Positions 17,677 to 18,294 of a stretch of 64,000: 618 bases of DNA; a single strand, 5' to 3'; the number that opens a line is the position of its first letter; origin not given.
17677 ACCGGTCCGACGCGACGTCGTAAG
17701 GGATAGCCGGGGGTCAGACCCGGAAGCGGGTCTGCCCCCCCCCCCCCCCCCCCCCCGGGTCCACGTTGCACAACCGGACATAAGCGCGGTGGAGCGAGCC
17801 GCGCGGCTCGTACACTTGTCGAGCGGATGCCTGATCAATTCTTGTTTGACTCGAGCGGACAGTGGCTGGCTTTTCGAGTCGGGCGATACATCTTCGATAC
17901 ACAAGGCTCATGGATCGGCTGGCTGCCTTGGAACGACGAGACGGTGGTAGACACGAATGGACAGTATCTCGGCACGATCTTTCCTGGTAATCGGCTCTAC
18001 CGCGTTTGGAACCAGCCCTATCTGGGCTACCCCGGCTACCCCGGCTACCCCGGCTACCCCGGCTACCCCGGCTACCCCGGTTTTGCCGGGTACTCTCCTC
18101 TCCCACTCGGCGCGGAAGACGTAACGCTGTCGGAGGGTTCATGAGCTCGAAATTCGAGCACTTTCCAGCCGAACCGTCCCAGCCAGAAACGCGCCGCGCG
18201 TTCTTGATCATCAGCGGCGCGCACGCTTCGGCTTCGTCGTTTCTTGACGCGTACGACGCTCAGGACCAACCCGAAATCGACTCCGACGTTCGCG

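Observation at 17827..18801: Overlapping two-gene module: beta-repeat/(GYP)6 protein + HEPN (Rx4H) protein inside a relic islet - candidate undescribed toxin/defence pair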

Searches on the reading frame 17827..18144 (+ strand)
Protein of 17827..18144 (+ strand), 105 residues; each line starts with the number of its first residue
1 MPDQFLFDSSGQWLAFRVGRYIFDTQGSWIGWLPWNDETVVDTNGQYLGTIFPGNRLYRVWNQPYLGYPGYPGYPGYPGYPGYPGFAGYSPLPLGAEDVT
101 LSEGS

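Call 5: search_protein_families(library=pfam, proteins=[window:17827-18144:+], max_evalue=1)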
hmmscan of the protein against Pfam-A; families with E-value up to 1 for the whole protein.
window:17827-18144:+ (105 aa): 3 families
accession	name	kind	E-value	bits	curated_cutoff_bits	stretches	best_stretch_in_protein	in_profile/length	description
PF21784.3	Bflower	-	8.2e-07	29.8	25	1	5-52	2-48/116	4-fold beta flower protein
PF01391.23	Collagen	-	0.0032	17.6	27.2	1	67-88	31-52/60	Collagen triple helix repeat (20 copies)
PF21785.3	Bflower_2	-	0.072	13.4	38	1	9-59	23-71/112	5-fold beta-flower protein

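Call 8: search_protein_families(library=padloc, proteins=[window:17827-18144:+], max_evalue=1)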
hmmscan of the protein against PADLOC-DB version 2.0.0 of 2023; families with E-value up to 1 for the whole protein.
window:17827-18144:+ (105 aa): 0 families

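Call 9: search_protein_families(library=ncbifam, proteins=[window:17827-18144:+], max_evalue=1)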
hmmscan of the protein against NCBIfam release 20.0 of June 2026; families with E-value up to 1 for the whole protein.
window:17827-18144:+ (105 aa): 0 families

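Call 11: find_homologous_proteins(query=window:17827-18144:+, max_evalue=0.01)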
Query window:17827-18144:+ (105 aa): 359 proteins with E <= 0.01 among 4547 candidates; the best 120 are listed.
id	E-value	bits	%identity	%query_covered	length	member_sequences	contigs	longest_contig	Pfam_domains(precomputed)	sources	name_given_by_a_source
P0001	9.4e-47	176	72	98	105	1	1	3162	PF21784.4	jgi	jgi:4-fold beta flower protein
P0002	1.9e-46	175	70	100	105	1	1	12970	PF21784.4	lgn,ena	-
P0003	9.3e-45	170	70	100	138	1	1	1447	PF21784.4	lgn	-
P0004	5.5e-43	164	66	97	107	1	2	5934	PF21784.4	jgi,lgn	-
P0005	5.8e-43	164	72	96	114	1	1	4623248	PF21784.4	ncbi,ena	-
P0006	1.3e-42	163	68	96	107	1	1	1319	PF21784.4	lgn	-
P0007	1.3e-42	163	69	99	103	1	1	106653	PF21784.4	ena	-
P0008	2.0e-42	162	71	91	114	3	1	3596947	PF21784.4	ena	-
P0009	2.4e-42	162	67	92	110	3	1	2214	PF21784.4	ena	-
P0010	4.4e-42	161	72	93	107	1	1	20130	PF21784.4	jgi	jgi:hypothetical protein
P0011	9.3e-42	160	67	95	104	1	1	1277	PF21784.4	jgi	-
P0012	9.7e-42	160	68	95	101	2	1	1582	PF21784.4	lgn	-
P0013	1.2e-41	159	68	94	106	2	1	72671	-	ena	-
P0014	1.5e-41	159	68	95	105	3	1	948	PF21784.4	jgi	jgi:hypothetical protein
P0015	2.5e-41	158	63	97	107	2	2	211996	PF21784.4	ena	-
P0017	4.3e-41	158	69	93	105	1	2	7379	PF21784.4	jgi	jgi:hypothetical protein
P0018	4.6e-41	158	70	91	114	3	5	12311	PF21784.4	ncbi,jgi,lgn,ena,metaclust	metaclust:\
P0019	5.8e-41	157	71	91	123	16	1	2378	PF21784.4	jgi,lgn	-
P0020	5.9e-41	157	66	96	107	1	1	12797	PF21784.4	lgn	-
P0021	1.2e-40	156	66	94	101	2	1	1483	PF21784.4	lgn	-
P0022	1.3e-40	156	68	95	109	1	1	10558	PF21784.4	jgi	jgi:hypothetical protein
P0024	2.7e-40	155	65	97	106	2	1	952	PF21784.4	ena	-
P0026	3.3e-40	155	66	93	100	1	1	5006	PF21784.4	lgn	-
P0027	8.1e-40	154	64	94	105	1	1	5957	PF21784.4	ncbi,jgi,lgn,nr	ncbi:MAG: hypothetical protein MUF49_31535 [Oculatellaceae cyanobacterium Prado106]|jgi:hypothetical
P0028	9.2e-40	153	65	95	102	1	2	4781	PF21784.4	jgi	jgi:hypothetical protein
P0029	9.5e-40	153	65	95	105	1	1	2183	PF21784.4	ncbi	-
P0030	3.7e-39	151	67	91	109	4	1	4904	PF21784.4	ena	-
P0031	7.1e-39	151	65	95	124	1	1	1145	PF21784.4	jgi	jgi:hypothetical protein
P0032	9.9e-39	150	64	98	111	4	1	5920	PF21784.4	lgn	-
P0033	1.0e-38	150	63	98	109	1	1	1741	PF21784.4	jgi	-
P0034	1.1e-38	150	63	98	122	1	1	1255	PF21784.4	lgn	-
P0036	1.2e-38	150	66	96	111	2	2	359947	PF21784.4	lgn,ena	-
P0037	1.2e-38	150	61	98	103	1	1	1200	PF21784.4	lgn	-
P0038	1.4e-38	150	67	91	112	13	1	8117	PF21784.4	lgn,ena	-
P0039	1.4e-38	150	63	94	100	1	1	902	PF21784.4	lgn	-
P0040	1.8e-38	149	67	91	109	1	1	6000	PF21784.4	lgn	-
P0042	3.5e-38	148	62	95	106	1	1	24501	PF21784.4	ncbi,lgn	ncbi:MAG: 4-fold beta flower protein [Phormidesmis sp.]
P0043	3.6e-38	148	62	94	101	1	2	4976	PF21784.4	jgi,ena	-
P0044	5.7e-38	148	65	95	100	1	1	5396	PF21784.4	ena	-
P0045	7.7e-38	147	63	95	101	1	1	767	PF21784.4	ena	-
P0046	8.4e-38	147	64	96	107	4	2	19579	PF21784.4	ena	-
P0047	1.6e-37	146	62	93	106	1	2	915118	-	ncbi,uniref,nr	ncbi:hypothetical protein P0F25_003261 [Vibrio metschnikovii]|uniref:hypothetical protein n=1 Tax=Vi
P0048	1.7e-37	146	63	95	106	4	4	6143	PF21784.4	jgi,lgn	jgi:hypothetical protein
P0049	1.8e-37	146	62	95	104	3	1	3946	PF21784.4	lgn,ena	-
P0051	2.3e-37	146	65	92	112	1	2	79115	PF21784.4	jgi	jgi:hypothetical protein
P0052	2.6e-37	145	64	94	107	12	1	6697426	PF21784.4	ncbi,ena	-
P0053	2.7e-37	145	65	91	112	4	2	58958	PF21784.4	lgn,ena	-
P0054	3.1e-37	145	66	95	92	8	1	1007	PF21784.4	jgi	jgi:hypothetical protein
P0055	3.2e-37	145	66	91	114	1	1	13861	PF21784.4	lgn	-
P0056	3.8e-37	145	63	97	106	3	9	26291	PF21784.4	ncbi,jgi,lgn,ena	jgi:hypothetical protein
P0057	4.1e-37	145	63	95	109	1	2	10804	PF21784.4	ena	-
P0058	4.6e-37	145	65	94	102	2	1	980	PF21784.4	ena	-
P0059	4.8e-37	145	65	91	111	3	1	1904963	PF21784.4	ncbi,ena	-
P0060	4.9e-37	145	62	98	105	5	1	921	PF21784.4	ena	-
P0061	5.6e-37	144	64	96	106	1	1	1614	PF21784.4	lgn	-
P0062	6.0e-37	144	64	95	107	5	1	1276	PF21784.4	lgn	-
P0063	8.1e-37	144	61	95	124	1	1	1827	PF21784.4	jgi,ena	-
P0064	8.6e-37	144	68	92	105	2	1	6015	PF21784.4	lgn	-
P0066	9.9e-37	144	64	96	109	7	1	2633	PF21784.4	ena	-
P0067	1.1e-36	143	64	91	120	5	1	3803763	PF21784.4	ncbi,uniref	ncbi:4-fold beta flower protein [Candidatus Palauibacter sp.]|uniref:4-fold beta flower protein n=1 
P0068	1.4e-36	143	62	96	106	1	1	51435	PF21784.4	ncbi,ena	-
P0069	1.7e-36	143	58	99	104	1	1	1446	PF21784.4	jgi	jgi:hypothetical protein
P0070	2.5e-36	142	68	91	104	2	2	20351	PF21784.4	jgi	jgi:hypothetical protein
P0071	2.8e-36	142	62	94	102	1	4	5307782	PF21784.4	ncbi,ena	-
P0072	3.3e-36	142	66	91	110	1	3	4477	PF21784.4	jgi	jgi:hypothetical protein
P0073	3.6e-36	142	61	100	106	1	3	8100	PF21784.4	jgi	jgi:hypothetical protein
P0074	5.4e-36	141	62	94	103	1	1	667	PF21784.4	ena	-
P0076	1.2e-35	140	60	97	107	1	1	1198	PF21784.4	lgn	-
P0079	1.5e-35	140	67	91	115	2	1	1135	PF21784.4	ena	-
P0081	1.7e-35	140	59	98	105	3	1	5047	PF21784.4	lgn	-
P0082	1.9e-35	139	61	95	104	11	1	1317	PF21784.4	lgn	-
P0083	2.1e-35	139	60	99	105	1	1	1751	PF21784.4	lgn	-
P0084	2.3e-35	139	62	97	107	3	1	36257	PF21784.4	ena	-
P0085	2.4e-35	139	63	92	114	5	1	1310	PF21784.4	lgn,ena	-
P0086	2.8e-35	139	59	98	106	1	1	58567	PF21784.4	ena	-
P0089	4.6e-35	138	63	91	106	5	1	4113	PF21784.4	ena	-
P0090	6.0e-35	138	59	96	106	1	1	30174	PF21784.4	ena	-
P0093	1.3e-34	137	65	91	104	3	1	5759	PF21784.4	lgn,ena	-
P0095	1.6e-34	136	62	94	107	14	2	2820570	PF21784.4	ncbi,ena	-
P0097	2.7e-34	136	64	91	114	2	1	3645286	PF21784.4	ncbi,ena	-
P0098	3.4e-34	135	57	95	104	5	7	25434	PF21784.4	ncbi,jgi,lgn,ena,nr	ncbi:MAG TPA: hypothetical protein PK961_02195 [bacterium]|nr:hypothetical protein [bacterium]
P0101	5.6e-34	135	57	94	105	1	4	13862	PF21784.4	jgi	jgi:hypothetical protein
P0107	2.0e-33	133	65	91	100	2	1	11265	PF21784.4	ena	-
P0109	3.1e-33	132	57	98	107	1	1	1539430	PF21784.4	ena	-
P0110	3.8e-33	132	56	100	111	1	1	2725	PF21784.4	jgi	jgi:hypothetical protein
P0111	5.0e-33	132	59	95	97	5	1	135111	PF21784.4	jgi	-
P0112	5.7e-33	131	60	98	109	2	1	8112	PF21784.4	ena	-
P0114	6.1e-33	131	61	95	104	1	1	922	PF21784.4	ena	-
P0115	6.2e-33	131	63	91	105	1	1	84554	PF21784.4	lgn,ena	-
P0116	7.1e-33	131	59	92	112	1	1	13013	PF21784.4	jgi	jgi:hypothetical protein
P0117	7.9e-33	131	57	95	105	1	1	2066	PF21784.4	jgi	jgi:hypothetical protein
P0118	8.1e-33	131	60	93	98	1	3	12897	PF21784.4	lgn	-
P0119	1.3e-32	130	59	91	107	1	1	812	PF21784.4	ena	-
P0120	3.0e-32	129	54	98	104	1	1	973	PF21784.4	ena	-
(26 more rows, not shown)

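Call 13: find_encoding_contigs(protein=P0005, flank=6000, max_places=3)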
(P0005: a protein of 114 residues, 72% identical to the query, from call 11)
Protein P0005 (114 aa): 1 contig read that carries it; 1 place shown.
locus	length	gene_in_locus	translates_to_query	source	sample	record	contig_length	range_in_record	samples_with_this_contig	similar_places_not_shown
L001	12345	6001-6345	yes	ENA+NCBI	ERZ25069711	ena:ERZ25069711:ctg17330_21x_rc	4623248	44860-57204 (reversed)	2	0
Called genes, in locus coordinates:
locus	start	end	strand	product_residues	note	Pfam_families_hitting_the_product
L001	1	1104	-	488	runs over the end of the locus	PF01546:Peptidase_M20, PF07687:M20_dimer (weak)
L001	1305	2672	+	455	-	PF03403:PAF-AH_p_II (faint)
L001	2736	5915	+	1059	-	PF02012:BNR (faint), PF15902:Sortilin-Vps10 (weak)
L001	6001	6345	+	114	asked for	PF21784:Bflower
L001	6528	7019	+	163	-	-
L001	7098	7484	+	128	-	PF05128:DUF697 (weak)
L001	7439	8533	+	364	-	-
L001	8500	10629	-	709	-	PF00930:DPPIV_N (faint), PF10647:Gmad1 (faint), PF26549:Tricorn_N (weak), PF07676:PD40 (weak), PF26549:Tricorn_N, PF02129:Peptidase_S15 (weak), PF00326:Peptidase_S9, PF01738:DLH, +2 more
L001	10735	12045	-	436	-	PF01554:MatE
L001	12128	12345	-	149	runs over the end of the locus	-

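Call 14: find_encoding_contigs(protein=P0002, flank=6000, max_places=3)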
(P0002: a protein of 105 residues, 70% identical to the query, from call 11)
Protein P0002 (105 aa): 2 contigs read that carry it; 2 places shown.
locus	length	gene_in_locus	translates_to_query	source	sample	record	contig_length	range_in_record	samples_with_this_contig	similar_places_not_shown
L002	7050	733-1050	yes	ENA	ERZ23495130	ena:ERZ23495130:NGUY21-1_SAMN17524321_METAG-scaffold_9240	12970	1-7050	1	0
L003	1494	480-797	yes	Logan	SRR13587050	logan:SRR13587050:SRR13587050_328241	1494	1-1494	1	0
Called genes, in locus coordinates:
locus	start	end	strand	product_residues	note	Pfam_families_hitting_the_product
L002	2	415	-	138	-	?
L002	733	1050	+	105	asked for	PF21784:Bflower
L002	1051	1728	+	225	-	-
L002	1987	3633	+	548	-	PF02129:Peptidase_S15, PF08530:PepX_C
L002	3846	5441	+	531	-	-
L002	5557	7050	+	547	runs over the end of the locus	-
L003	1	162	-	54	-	?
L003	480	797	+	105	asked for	PF21784:Bflower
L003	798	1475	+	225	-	-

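Call 36: find_related_loci(query=A3, collection=genome_contigs, flank=6000)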
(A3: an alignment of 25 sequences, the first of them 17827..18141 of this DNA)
Query A3 (105 aa) in genome_contigs; peptide patterns used: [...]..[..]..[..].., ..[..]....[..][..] (x = any residue, [..] = any of these).
599 stretches matched a pattern (row limit reached: there are more); 103 encode a relative of the query (tblastn E <= 1e-3); the best 80 are kept; 80 distinct loci.
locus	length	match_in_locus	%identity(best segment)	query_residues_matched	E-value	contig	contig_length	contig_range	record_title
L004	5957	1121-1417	64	1-99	3e-41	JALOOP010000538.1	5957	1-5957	MAG: Oculatellaceae cyanobacterium Prado106 scaffold_66043, whole genome shotgun sequence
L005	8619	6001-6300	62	1-100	3e-39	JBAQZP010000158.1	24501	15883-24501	MAG: Phormidesmis sp. isolate MFD03260_ilm_asm_bin15 k127_33876, whole genome shotgun sequence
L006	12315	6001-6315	59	1-105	3e-39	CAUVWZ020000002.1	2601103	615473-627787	MAG: Terriglobia bacterium isolate 02aa0e04-dc5f-4f23-8dbf-c6fe603d8365 genome assembly, contig: contig_2, whole genome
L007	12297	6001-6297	62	5-103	9e-37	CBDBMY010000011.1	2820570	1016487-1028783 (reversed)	MAG: Vicinamibacterales bacterium isolate 1d7dac56-2cc5-4fd2-8ca4-0117aeca4273 genome assembly, contig: contig_11, whole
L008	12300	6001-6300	57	1-100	1e-35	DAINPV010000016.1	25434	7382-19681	MAG TPA_asm: bacterium isolate CTOTU18531 NODE_1738_length_25434_cov_6.771543, whole genome shotgun sequence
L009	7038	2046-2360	57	4-99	1e-33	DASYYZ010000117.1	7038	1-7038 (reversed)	MAG TPA_asm: Terriglobia bacterium isolate SMAG_U6349 k141_627340, whole genome shotgun sequence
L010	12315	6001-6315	55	1-103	1e-32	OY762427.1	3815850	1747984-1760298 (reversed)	MAG: Alphaproteobacteria bacterium isolate ccf0328c-cffc-48f6-8afa-02e3c565a3a4 genome assembly, chromosome: 1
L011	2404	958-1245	70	4-99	5e-31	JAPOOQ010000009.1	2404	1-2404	MAG: Gemmatimonadetes bacterium isolate APA_bin_39 c_000000005185, whole genome shotgun sequence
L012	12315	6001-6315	55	1-103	2e-33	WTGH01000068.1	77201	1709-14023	MAG: Rhodospirillaceae bacterium isolate CO36386bin_9 NODE_202_length_77201_cov_39.046704, whole genome shotgun sequence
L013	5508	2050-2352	72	1-101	8e-30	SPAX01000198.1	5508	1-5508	MAG: Nitrospira sp. isolate RCB Rifle_cladeB_scaffold_198, whole genome shotgun sequence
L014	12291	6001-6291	65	5-101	1e-41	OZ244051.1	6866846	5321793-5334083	MAG: Vicinamibacterales bacterium isolate 8ba7f8d7-3fc5-437a-86da-c0f89745c60d genome assembly, chromosome: 1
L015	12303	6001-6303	63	1-101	1e-26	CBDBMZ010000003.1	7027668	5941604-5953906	MAG: Vicinamibacterales bacterium isolate 5852b306-6763-4b4c-a466-03502f5c62f4 genome assembly, contig: contig_3, whole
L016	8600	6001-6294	76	4-101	2e-26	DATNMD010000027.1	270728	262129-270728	MAG TPA_asm: Candidatus Acidoferrum sp. isolate SMAG_U11470 k141_588185, whole genome shotgun sequence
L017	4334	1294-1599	69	1-102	5e-26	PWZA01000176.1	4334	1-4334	MAG: Dehalococcoidia bacterium isolate T3Sed10_156R1 T3-Sed10-C59878, whole genome shotgun sequence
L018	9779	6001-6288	69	4-99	5e-26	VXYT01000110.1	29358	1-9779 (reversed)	MAG: Candidatus Palauibacter ramosifaciens isolate SB0670_bin_18 NODE_814_length_29358_cov_25.432447, whole genome shotg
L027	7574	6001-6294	52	4-99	6e-25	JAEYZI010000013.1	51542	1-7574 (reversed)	MAG: Actinomycetes bacterium isolate OH_CBlB_86 k127_2710690, whole genome shotgun sequence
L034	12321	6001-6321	65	1-105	7e-24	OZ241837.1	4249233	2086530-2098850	MAG: Arenicellales bacterium isolate e136e302-b5bb-49f9-86ed-29cc4dfdc771 genome assembly, chromosome: 1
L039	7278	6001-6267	45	12-100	3e-23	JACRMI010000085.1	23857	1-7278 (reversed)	MAG: Chloroflexi bacterium isolate NC_groundwater_1903_Pr3_S2p5_53_18 SR2-18-S2p5_coassembly_scaffold_61116, whole genom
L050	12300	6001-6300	61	4-103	5e-21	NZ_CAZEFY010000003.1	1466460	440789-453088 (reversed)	Tenacibaculum aestuarii isolate SMK4(T) TAESTU_Contig_3, whole genome shotgun sequence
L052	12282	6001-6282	62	5-98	1e-20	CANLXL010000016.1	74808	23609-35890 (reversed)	uncultured Flaviramulus sp. isolate 3-332-G.fasta genome assembly, contig: NODE_16, whole genome shotgun sequence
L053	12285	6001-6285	61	4-98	2e-20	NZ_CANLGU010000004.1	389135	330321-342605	Uncultured Algibacter sp. isolate 2-1252.fasta NODE_4, whole genome shotgun sequence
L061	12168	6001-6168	57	3-58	4e-18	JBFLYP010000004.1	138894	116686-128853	MAG: Bacillota bacterium isolate MAG088 MAG088_4, whole genome shotgun sequence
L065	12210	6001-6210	54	4-73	2e-17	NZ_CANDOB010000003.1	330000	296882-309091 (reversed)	Alkalihalobacillus sp. CinArs1 NODE_3_length_330000_cov_189.301, whole genome shotgun sequence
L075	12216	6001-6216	58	4-73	5e-16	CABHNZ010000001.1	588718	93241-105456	Shinella sp. UYSO24 isolate UYSO24_genome1 genome assembly, contig: uyso24.1, whole genome shotgun sequence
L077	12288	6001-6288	62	4-100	3e-14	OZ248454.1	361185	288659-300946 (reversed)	Spirosomataceae bacterium isolate RE-19 genome assembly, chromosome: RE-19-c4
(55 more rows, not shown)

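Call 41: search_protein_families(library=pfam, proteins=[L050:6339-8375:+, L052:6348-8459:+, L027:6415-7311:+, L039:6303-7151:+, L061:6336-7226:+, L034:6498-8210:+, L077:6474-8060:+, L075:6561-7784:+, L065:6551-7069:+, L008:6531-7106:+], max_evalue=0.01)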
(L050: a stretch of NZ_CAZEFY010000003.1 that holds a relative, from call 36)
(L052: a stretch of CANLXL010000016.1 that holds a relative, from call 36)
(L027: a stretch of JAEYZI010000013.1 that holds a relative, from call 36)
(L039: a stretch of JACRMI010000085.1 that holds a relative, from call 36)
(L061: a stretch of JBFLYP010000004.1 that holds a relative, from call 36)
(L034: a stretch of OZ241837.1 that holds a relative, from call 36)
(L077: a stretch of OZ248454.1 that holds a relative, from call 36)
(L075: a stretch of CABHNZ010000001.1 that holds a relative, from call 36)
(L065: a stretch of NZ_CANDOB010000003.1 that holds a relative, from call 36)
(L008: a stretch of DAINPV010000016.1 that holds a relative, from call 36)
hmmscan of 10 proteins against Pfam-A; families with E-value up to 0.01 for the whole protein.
L050:6339-8375:+ (678 aa): 3 families
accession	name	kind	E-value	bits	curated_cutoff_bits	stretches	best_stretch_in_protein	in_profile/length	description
PF00383.29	dCMP_cyt_deam_1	-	5.9e-14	52.2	25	1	518-572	46-100/102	Cytidine and deoxycytidylate deaminase zinc-binding region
PF14437.12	MafB19-deam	-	0.0017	18.7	27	1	516-572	42-99/142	MafB19-like deaminase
PF18778.7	NAD1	-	0.0096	16.5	27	0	484-564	6-92/175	Novel AID APOBEC clade 1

L052:6348-8459:+ (703 aa): 1 family
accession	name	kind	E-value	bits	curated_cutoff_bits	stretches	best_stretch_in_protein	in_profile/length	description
PF02171.23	Piwi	-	3.2e-12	46.8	28.9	1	408-687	9-299/302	Piwi domain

L027:6415-7311:+ (298 aa): 1 family
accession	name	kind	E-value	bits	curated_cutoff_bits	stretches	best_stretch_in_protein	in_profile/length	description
PF14279.12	HNH_5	-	1.7e-09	37.9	27.5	1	74-121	1-55/56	HNH endonuclease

L039:6303-7151:+ (282 aa): 2 families
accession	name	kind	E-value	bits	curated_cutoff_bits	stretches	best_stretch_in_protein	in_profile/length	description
PF02163.28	Peptidase_M50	-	1.3e-23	83.9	27.2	2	67-140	2-101/221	Peptidase family M50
PF13398.12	Peptidase_M50B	-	0.0031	17.7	26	1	72-153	22-103/201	Peptidase M50B-like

L061:6336-7226:+ (296 aa): 3 families
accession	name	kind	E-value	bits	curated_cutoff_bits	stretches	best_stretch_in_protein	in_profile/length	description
PF18860.6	AbiJ_NTD3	-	4e-53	179.7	32.5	1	13-152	1-140/167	AbiJ N-terminal domain 3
PF13676.11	TIR_2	-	1.9e-21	77.2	28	1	165-283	1-117/122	TIR domain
PF01582.25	TIR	-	0.00024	21.4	21.3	1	162-255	1-92/179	TIR domain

L034:6498-8210:+ (570 aa): 1 family
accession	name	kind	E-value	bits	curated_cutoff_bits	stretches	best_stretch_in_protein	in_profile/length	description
PF01609.27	DDE_Tnp_1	-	0.0031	17.7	23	0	335-499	107-200/200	Transposase DDE domain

L077:6474-8060:+ (528 aa): 3 families
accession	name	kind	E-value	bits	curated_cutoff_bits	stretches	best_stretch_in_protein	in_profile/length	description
PF01555.25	N6_N4_Mtase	-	7.2e-38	131.2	26.7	1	67-380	1-215/221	DNA methylase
PF03602.21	Cons_hypoth95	-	0.00035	20.7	24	0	48-81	96-128/182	Conserved hypothetical protein 95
PF02086.21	MethyltransfD12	-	0.0059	16.8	22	0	58-85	167-197/253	D12 class N6 adenine-specific DNA methyltransferase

L075:6561-7784:+ (407 aa): 2 families
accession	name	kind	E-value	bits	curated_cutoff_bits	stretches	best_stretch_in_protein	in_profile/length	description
PF05951.18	Peptidase_M15_2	-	2.9e-70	235.3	27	1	93-244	4-153/153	Bacterial protein of unknown function (DUF882)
PF08291.16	Peptidase_M15_3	-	3.5e-09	37.2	23.2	1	140-237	22-108/108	Peptidase M15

L065:6551-7069:+ (172 aa): 0 families

L008:6531-7106:+ (191 aa): 0 families

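Call 44: predict_structure(alignment_id=A2)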
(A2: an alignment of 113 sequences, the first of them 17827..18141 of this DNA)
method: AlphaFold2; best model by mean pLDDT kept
length: 105 residues; sequences in the alignment: 113
mean_pLDDT: 89.0   pTM: 0.80
mean pLDDT of the five models: 89.0, 88.1, 87.7, 87.3, 87.0
residues with pLDDT >= 90: 67; 70-90: 34; 50-70: 1; < 50: 3
segments of 3 or more residues with pLDDT < 50: 103-105
pLDDT, mean of each block of 10 residues (from residue 1): 91 94 92 92 92 95 85 85 90 92 52
secondary structure, 60 per line:
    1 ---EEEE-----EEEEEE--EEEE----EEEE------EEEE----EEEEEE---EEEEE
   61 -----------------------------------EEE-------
elements in order: E4-7 E13-18 E21-24 E29-32 E39-42 E47-52 E56-60 E96-98

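Call 48: fold_search(model_id=the predicted structure, library=pdb)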
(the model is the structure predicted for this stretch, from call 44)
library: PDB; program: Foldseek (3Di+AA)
matches with E <= 10: 14; with E <= 0.001: 0
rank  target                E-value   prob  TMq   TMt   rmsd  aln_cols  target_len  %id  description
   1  1i9e                  4.6e+00  0.02  0.19  0.18   8.1        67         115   15  TCR DOMAIN (released 2001-12-05)
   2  1jh0_H                5.9e+00  0.03  0.22  0.11  11.1        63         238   10  Photosynthetic Reaction Center Mutant With Glu L 205 Replaced to Leu (released 2001-09-05)
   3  7f0l_H                5.9e+00  0.03  0.22  0.11  11.1        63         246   10  STRUCTURE OF PHOTOSYNTHETIC LH1-RC SUPER-COMPLEX OF RHODOBACTER SPHAEROIDES MONOMER (released 2021-11-10)
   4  6mlt                  6.7e+00  0.02  0.20  0.05  11.0        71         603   13  Crystal structure of the V. cholerae biofilm matrix protein Bap1 (released 2019-08-28)
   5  3g7f_H                7.1e+00  0.02  0.20  0.10  10.8        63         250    8  Crystal structure of Blastochloris viridis heterodimer mutant reaction center (released 2009-09-22)
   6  9wqv_H                7.1e+00  0.02  0.20  0.09  11.7        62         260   10  Cryo-EM structure of LH1-RC from Rhodovulum sulfidophilum (released 2026-03-11)
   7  8wdu_H                8.0e+00  0.02  0.22  0.10  11.2        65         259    8  Photosynthetic LH1-RC complex from the purple sulfur bacterium Allochromatium vinosum purified by sucrose density (released 2024-02-21)
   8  2wjm_H                8.6e+00  0.01  0.20  0.11  10.8        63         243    8  Lipidic sponge phase crystal structure of the photosynthetic reaction centre from Blastochloris viridis (low dose) (released 2009-09-22)
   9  8ygd_H                8.6e+00  0.01  0.21  0.10  11.3        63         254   11  Rhodobacter blasticus RC-LH1 dimer (released 2025-03-05)
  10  3flc_O                8.6e+00  0.01  0.11  0.03   8.2        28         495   28  Crystal structure of the His-tagged H232R mutant of glycerol kinase from Enterococcus casseliflavus with glycerol (released 2009-01-20)
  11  6ske_A                9.1e+00  0.02  0.20  0.02   9.7        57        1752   14  Teneurin 2 in complex with Latrophilin 2 Lec domain (released 2020-02-12)
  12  3e2h_B                9.7e+00  0.01  0.21  0.20   7.9        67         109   18  Structure of the m67 high-affinity mutant of the 2C TCR in complex with Ld/QL9 (released 2008-11-04)
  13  8dmb_P                9.7e+00  0.01  0.17  0.08  10.2        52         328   23  Structure of Desulfovirgula thermocuniculi IsrB (DtIsrB) in complex with omega RNA and target DNA (released 2022-10-19)
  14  8r51_A                9.7e+00  0.01  0.15  0.02  10.9        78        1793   18  Mouse teneurin-3 non-compact subunit - A1B1 isoform (released 2024-05-08)
